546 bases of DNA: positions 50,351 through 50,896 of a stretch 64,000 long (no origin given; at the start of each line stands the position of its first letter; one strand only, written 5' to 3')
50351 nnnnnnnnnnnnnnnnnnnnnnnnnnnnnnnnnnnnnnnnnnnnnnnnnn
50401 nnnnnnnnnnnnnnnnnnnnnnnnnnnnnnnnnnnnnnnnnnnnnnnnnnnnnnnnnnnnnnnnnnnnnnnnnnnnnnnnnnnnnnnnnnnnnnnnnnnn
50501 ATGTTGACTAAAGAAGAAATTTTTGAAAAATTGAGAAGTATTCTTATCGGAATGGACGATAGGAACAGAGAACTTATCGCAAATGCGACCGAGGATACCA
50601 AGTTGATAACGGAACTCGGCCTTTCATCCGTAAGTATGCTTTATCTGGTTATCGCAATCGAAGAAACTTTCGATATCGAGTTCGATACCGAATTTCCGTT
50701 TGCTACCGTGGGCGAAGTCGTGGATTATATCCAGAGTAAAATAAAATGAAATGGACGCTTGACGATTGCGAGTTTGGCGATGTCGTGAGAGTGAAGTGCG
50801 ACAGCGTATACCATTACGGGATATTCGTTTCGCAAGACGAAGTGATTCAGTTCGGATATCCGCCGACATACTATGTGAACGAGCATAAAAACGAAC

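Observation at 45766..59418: Thirteen-gene, translationally coupled lipid-handling operon combining acyl-ACP, acyl-phosphate and lipase functions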

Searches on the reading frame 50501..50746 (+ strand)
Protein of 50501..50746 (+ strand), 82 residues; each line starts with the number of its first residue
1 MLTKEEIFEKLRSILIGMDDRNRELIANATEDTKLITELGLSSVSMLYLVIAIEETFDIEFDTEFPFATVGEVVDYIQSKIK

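Call 4: search_protein_families(library=pfam, proteins=[window:50501-50746:+], max_evalue=0.01)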
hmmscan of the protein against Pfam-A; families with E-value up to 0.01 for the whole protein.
window:50501-50746:+ (82 aa): 1 family
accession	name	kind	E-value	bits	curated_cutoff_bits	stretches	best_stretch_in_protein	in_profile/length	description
PF00550.31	PP-binding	-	3e-05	24.6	20.8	1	30-77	19-67/67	Phosphopantetheine attachment site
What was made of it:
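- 50501..50749 (+): g5: stand-alone acyl carrier protein, not the housekeeping AcpP type. PF00550 3e-05 (call 4).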

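Call 6: search_protein_families(library=ncbifam, proteins=[window:50501-50746:+], max_evalue=0.001)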
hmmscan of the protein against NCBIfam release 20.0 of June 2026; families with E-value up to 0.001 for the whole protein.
window:50501-50746:+ (82 aa): 13 families
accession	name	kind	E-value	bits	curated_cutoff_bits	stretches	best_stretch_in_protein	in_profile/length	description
NF002150.0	PRK00982.1-4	subfamily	2.9e-12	46.6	66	1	3-80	2-78/80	acyl carrier protein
NF009104.0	PRK12449.1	equivalog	2.9e-09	36.7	70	1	2-81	1-79/80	acyl carrier protein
TIGR00517.1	acyl_carrier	equivalog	6.6e-09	35.5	70.45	1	5-80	2-76/77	acyl carrier protein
NF002148.0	PRK00982.1-2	subfamily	1.1e-08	34.7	71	1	4-81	2-78/79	acyl carrier protein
NF002147.0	PRK00982.1-1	equivalog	1.9e-06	27.6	84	1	2-80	3-80/83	acyl carrier protein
NF002149.0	PRK00982.1-3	equivalog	2.1e-06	27.6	106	1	28-81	22-77/78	acyl carrier protein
NF002151.0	PRK00982.1-5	equivalog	2.9e-06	27.3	92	1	6-80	3-76/78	acyl carrier protein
NF004533.0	PRK05883.1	equivalog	1.8e-05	24.5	72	1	6-81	23-97/100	acyl carrier protein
NF005480.0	PRK07081.1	equivalog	1.9e-05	24.5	72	1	28-64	20-56/83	acyl carrier protein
NF040636.1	AcpM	exception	0.00039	20.4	146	1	27-79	23-77/93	meromycolate extension acyl carrier protein AcpM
NF052616.1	ACP_for_OlsHI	equivalog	0.00076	19.8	130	1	27-63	23-59/83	ornithine lipid biosynthesis acyl carrier protein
NF005798.0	PRK07639.1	equivalog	0.00088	19.7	100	0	3-80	2-81/91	petrobactin biosynthesis protein AsbD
NF003757.0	PRK05350.1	equivalog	0.00098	19.2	65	0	1-80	1-79/83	acyl carrier protein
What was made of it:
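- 50501..50749 (+): All ACP NCBIfam models score below their cut-offs; the best is 46.6 bits against 66 (call 6).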
